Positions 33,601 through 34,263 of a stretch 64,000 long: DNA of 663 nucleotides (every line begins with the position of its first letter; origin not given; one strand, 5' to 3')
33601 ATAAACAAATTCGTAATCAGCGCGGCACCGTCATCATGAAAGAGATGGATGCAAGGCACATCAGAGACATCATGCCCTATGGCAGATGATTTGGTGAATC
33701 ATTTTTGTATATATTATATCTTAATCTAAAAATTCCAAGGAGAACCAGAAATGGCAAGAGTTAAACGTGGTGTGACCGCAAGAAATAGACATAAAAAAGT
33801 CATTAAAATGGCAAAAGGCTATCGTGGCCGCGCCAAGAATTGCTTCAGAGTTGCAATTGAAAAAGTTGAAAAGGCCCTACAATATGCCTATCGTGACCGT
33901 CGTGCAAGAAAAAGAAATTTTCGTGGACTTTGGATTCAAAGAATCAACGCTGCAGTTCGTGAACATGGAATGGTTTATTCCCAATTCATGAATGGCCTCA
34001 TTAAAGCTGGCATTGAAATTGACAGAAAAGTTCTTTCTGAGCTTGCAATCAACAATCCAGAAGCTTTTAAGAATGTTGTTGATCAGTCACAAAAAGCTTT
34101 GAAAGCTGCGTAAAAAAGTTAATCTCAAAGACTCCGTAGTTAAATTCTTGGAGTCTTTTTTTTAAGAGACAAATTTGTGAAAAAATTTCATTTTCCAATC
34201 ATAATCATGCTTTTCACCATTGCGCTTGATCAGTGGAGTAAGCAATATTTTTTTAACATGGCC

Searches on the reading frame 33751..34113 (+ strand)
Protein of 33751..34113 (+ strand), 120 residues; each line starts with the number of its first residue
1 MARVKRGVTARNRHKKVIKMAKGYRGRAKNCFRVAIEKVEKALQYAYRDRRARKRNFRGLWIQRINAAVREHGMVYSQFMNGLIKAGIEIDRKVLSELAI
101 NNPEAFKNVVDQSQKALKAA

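Call 32: search_protein_families(library=pfam, proteins=[window:33751-34113:+], max_evalue=1e-8)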
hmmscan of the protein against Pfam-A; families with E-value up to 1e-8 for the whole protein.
window:33751-34113:+ (120 aa): 1 family
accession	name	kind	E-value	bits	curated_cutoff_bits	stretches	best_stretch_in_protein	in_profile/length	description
PF00453.23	Ribosomal_L20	-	1.2e-49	167.3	30.8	1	3-108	1-106/107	Ribosomal protein L20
